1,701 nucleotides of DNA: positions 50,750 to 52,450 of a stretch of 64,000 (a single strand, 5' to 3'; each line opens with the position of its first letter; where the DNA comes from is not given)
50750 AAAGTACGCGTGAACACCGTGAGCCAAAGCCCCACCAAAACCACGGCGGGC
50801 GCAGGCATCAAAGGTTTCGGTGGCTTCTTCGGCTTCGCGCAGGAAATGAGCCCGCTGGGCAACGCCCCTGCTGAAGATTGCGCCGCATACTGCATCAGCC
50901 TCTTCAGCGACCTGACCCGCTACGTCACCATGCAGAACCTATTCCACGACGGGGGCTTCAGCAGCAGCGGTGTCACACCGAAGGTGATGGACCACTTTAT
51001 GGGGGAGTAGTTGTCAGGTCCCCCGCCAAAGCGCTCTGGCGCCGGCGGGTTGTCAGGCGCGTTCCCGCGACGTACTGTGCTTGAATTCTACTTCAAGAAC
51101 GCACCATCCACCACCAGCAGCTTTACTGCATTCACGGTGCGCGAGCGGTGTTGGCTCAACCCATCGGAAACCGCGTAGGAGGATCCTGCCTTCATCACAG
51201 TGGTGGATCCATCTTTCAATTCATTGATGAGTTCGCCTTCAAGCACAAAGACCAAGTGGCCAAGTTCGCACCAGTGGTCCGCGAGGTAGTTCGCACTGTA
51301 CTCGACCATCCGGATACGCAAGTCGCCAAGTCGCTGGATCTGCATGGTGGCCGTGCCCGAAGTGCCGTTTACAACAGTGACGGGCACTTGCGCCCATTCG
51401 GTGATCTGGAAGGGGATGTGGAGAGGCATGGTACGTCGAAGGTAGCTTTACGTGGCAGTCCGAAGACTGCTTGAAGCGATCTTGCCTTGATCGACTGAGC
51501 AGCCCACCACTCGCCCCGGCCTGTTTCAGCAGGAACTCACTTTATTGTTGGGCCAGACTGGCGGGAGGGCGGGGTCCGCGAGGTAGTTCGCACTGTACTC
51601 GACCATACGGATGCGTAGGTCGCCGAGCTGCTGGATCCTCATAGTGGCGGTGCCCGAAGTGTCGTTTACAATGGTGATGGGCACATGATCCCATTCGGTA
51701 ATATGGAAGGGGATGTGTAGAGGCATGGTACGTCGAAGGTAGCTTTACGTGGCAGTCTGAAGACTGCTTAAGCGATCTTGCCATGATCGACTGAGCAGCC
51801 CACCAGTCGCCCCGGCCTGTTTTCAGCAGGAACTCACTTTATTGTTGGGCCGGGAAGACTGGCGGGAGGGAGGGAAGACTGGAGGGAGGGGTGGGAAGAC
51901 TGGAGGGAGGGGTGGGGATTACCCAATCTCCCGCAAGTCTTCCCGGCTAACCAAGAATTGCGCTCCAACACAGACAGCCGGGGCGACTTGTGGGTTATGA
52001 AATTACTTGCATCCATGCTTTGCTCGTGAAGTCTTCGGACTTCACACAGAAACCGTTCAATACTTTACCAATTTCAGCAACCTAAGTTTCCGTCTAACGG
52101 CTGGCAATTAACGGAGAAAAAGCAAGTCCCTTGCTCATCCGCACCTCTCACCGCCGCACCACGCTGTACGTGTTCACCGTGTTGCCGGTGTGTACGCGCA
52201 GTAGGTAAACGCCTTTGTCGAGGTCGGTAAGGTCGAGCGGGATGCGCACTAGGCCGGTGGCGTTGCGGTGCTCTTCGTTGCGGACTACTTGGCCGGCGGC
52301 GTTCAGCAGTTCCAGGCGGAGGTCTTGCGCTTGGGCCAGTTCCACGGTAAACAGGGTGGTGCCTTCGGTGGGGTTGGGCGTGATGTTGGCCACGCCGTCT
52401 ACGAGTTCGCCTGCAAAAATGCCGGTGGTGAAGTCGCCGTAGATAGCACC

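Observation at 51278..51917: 297-bp tandem duplication generating a truncated second DHCW-cupin gene, bounded by a G-rich minisatellite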

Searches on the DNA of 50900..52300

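Call 7: search_rna_families(source=window, start=50900, end=52300, threshold=evalue, max_evalue=10, show_alignments=2)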
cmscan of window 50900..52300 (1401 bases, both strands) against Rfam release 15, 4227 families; matches with E-value up to 10: 13.
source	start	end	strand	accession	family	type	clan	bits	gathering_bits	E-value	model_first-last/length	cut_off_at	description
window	51805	51987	+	RF04119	MIR1858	Gene; miRNA;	-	28.5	137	0.023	1-197/197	no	MIR1858 microRNA precursor family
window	51848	51948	-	RF03349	mir-3151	Gene; miRNA;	-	26.4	83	0.075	1-85/85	no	mir-3151 microRNA precursor family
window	51840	51956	+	RF04164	MIR1507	Gene; miRNA;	-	23.6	73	0.015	1-107/107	no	MIR1507 microRNA precursor family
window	51840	51957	+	RF03516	MIR5229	Gene; miRNA;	-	20.8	80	0.3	1-87/87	no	MIR5229 microRNA precursor family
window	51795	51870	-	RF04204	mir-3473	Gene; miRNA;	-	20.2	71.8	0.38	1-78/78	no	mir-3473 microRNA precursor family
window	51839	51955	-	RF04164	MIR1507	Gene; miRNA;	-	18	73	0.76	1-107/107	no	MIR1507 microRNA precursor family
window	51889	51949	+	RF03778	mir-483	Gene; miRNA;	-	17.4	60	4.4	1-75/75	no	mir-483 microRNA precursor family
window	51791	51895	-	RF01986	ZEB2_AS1_3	Gene; lncRNA;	-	17.1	55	0.8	1-100/100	no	ZEB2 antisense RNA 1 conserved region 3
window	51192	51253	-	RF01977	HOTAIRM1_3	Gene; lncRNA;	-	17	37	0.25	1-59/59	no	HOX antisense intergenic RNA myeloid 1 conserved region 3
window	51799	51866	-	RF04073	mir-727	Gene; miRNA;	-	16.8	104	6.2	18-74/91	no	mir-727 microRNA precursor family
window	51868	51947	-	RF03778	mir-483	Gene; miRNA;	-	16.1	60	8.6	1-75/75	no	mir-483 microRNA precursor family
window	51802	51868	+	RF02092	mir-2970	Gene; miRNA;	-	15.5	72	9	1-80/80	no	mir-2970 microRNA precursor family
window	51892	51959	+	RF00286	SCARNA8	Gene; snRNA; snoRNA; scaRNA;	-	14.8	53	7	1-131/131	no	Small Cajal body specific RNA 8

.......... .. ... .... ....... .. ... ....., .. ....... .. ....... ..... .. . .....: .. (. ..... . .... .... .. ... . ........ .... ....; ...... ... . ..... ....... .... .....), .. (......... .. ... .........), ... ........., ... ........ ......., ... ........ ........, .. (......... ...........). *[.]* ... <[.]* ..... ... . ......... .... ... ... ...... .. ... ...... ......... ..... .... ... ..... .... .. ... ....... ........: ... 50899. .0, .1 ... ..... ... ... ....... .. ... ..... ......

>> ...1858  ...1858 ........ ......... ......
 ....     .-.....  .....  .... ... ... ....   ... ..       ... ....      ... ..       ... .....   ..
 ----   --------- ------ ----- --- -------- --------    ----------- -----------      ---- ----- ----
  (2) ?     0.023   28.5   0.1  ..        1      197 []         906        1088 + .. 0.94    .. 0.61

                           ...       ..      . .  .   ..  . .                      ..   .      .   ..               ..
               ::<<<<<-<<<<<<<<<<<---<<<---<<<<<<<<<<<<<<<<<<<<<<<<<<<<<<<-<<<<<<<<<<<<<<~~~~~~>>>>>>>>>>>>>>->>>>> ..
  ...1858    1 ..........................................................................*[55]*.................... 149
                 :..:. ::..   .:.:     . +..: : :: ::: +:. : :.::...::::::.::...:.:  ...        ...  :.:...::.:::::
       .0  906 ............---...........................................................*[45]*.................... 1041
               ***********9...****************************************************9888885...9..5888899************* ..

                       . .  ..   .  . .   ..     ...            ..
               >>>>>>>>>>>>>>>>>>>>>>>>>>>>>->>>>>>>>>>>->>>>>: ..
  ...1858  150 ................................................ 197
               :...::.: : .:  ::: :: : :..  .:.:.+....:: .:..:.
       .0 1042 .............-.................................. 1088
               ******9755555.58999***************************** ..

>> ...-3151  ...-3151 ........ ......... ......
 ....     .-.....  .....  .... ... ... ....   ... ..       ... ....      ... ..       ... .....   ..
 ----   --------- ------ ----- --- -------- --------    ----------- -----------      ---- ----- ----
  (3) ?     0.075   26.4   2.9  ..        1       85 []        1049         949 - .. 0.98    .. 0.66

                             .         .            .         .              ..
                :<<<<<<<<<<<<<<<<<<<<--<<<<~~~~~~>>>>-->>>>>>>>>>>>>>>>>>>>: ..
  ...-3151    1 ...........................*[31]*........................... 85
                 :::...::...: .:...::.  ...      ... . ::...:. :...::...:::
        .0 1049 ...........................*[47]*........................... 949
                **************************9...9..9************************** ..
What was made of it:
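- On Known structured RNA (Rfam): These matches are driven by the palindrome (call 7).
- Tried and rejected: Rfam on 50900-52300 at E up to 10 gave only spurious miRNA and lncRNA hits caused by the palindrome (call 7).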
